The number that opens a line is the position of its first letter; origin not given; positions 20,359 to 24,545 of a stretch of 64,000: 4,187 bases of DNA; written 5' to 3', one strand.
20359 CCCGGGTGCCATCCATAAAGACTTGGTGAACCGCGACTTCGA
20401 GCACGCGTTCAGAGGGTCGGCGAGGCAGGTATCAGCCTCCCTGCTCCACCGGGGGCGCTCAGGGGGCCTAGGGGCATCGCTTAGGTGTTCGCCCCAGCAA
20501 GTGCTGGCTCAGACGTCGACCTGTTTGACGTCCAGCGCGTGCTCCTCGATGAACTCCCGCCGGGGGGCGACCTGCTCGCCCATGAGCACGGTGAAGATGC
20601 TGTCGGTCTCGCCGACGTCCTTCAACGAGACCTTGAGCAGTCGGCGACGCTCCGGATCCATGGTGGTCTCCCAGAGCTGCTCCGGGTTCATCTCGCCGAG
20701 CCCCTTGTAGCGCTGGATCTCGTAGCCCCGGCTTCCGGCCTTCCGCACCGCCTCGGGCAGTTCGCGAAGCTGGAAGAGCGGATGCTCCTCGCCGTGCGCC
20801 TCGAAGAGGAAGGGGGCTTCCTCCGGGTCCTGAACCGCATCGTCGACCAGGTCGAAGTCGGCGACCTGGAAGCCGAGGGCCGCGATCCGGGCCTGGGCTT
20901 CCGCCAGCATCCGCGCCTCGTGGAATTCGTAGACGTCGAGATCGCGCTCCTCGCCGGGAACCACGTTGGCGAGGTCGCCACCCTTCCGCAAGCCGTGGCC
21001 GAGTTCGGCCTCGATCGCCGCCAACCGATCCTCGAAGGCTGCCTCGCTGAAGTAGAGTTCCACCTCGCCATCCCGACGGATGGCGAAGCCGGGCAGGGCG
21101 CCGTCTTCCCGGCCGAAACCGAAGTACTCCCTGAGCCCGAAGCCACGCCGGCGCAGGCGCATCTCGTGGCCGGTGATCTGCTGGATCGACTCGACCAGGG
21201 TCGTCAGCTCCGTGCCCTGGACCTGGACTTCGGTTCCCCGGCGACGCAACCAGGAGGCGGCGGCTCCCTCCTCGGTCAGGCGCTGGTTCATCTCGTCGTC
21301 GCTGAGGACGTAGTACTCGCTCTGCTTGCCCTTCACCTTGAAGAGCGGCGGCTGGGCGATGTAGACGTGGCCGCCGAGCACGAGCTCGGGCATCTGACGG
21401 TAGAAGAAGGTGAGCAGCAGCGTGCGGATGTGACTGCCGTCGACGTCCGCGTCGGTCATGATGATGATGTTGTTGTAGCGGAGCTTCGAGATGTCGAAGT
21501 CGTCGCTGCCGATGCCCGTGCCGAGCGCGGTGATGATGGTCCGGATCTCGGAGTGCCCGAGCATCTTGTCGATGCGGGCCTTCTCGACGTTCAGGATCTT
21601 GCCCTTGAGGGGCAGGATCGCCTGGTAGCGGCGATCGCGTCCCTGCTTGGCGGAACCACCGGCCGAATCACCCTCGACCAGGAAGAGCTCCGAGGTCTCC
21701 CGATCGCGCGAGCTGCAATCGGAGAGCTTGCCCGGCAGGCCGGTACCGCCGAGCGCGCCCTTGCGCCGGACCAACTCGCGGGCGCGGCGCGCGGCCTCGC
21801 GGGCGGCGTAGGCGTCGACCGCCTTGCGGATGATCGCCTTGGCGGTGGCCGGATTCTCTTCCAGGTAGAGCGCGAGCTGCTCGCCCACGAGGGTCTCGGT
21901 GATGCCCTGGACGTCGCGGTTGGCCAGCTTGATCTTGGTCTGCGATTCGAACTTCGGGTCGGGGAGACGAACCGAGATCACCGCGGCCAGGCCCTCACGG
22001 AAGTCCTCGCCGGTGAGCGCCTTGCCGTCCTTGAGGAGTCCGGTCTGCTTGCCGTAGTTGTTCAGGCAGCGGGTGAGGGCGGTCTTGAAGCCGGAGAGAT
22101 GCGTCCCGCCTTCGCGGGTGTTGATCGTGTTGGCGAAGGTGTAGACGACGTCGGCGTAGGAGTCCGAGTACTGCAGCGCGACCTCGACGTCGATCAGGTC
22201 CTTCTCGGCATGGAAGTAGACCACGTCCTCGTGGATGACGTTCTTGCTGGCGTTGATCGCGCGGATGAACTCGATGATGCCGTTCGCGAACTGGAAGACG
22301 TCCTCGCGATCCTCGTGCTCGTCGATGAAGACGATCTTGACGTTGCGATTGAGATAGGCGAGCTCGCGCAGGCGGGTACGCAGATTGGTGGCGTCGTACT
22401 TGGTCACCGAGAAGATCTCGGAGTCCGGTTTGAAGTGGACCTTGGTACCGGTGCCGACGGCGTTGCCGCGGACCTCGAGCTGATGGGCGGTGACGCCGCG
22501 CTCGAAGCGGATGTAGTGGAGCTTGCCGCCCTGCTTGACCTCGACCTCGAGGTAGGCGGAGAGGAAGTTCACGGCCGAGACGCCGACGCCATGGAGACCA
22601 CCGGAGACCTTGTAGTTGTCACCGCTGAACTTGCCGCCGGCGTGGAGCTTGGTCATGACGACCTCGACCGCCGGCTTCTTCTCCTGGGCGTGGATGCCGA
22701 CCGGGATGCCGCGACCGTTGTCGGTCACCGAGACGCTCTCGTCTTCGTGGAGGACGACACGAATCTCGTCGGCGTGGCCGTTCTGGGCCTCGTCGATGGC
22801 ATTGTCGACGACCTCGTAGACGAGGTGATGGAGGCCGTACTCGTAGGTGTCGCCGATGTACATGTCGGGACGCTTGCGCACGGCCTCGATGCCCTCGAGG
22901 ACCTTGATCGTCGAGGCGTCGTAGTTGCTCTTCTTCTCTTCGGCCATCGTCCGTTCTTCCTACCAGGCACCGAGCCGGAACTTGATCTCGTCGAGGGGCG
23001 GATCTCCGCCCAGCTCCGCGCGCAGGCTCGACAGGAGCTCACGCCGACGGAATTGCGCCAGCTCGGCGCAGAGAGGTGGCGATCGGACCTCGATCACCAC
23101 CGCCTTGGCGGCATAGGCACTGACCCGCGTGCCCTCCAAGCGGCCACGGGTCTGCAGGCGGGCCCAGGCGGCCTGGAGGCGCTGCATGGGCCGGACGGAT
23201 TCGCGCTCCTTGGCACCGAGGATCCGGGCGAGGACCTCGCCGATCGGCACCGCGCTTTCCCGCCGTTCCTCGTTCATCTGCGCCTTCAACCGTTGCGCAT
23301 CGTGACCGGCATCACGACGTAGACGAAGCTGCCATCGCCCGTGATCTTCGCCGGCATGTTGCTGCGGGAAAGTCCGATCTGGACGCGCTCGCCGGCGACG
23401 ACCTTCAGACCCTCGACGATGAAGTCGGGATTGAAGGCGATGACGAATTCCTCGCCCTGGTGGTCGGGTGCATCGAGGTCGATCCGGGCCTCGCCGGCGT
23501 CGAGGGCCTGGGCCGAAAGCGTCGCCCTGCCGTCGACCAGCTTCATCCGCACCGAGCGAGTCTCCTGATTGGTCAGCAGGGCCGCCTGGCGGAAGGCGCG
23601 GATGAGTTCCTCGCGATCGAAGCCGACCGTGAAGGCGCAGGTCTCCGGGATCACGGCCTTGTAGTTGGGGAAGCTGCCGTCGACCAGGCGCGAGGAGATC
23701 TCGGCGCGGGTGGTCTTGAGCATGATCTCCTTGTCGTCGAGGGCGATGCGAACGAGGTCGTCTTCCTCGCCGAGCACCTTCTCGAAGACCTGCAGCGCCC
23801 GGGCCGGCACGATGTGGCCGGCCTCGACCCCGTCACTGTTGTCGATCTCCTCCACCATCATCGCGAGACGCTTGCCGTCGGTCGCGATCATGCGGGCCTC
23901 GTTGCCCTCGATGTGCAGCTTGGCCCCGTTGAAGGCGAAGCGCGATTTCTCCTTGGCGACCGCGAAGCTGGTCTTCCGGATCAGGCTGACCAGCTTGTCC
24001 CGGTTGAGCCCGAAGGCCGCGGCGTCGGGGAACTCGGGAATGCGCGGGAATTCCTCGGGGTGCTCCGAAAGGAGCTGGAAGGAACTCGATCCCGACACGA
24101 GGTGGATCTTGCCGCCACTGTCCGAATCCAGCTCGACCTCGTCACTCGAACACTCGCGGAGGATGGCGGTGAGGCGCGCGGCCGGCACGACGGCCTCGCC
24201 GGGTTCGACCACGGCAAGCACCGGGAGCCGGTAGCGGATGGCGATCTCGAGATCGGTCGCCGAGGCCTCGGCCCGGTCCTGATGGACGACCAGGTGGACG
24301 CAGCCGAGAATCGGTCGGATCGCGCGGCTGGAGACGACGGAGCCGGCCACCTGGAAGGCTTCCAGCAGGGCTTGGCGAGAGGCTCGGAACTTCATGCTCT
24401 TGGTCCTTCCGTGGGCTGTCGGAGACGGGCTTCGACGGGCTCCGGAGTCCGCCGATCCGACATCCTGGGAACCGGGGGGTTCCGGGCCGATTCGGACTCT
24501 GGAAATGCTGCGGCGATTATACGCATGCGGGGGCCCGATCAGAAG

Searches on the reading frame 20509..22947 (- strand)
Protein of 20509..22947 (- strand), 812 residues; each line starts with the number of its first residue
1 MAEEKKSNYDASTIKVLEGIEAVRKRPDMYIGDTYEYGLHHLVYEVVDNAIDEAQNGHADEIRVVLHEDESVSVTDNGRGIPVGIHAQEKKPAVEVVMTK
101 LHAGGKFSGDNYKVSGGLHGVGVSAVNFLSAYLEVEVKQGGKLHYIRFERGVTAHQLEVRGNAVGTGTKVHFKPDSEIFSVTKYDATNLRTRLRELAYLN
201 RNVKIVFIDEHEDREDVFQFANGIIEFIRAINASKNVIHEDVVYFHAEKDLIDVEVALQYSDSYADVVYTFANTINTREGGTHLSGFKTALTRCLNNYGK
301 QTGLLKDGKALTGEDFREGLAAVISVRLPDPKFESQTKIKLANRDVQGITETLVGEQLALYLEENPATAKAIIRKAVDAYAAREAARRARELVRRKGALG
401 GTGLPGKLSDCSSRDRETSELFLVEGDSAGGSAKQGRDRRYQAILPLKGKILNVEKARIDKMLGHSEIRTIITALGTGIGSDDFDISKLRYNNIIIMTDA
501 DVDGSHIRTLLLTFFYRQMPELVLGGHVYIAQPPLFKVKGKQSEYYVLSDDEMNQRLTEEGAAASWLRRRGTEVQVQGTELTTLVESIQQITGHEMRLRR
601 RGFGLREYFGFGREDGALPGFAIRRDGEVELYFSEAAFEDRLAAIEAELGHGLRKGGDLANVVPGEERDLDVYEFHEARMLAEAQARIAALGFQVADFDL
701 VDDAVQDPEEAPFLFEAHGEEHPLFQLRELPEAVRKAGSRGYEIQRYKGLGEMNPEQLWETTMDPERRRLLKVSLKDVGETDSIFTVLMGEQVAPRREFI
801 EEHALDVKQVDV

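Call 24: search_protein_families(library=pfam, proteins=[window:20509-22947:-], max_evalue=0.0001)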
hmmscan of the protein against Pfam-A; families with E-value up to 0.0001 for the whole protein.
window:20509-22947:- (812 aa): 4 families
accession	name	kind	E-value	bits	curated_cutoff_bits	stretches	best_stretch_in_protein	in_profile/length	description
PF00204.31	DNA_gyraseB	-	3.6e-57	193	27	1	223-391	1-172/173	DNA gyrase B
PF00986.26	DNA_gyraseB_C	-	5.1e-31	107.1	29.8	1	740-801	2-63/63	DNA gyrase B subunit, carboxyl terminus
PF01751.28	Toprim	-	3.6e-20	72.4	23.1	1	420-532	1-95/96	Toprim domain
PF02518.31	HATPase_c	-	1.8e-15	57.8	26.4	1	37-175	4-108/111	Histidine kinase-, DNA gyrase B-, and HSP90-like ATPase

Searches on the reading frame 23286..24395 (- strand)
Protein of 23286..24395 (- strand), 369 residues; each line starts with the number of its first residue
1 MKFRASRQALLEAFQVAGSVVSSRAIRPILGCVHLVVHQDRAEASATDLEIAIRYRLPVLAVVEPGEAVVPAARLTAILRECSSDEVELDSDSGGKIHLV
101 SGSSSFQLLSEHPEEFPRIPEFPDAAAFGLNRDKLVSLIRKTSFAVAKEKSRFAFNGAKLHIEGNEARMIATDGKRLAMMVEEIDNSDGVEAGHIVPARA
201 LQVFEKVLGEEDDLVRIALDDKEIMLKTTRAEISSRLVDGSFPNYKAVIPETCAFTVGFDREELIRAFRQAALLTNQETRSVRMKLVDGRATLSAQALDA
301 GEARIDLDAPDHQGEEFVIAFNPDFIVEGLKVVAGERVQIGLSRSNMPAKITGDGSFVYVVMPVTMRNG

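Call 24: search_protein_families(library=pfam, proteins=[window:23286-24395:-], max_evalue=0.0001)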
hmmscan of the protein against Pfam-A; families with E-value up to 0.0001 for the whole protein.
window:23286-24395:- (369 aa): 3 families
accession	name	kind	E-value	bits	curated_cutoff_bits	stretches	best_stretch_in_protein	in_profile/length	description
PF02767.21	DNA_pol3_beta_2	-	3e-25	89.2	27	1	130-244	2-116/116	DNA polymerase III beta subunit, central domain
PF02768.20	DNA_pol3_beta_3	-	9.5e-22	77.5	27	1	247-364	2-120/121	DNA polymerase III beta subunit, C-terminal domain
PF00712.24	DNA_pol3_beta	-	5.1e-20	72.3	24.4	1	1-120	1-120/120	DNA polymerase III beta subunit, N-terminal domain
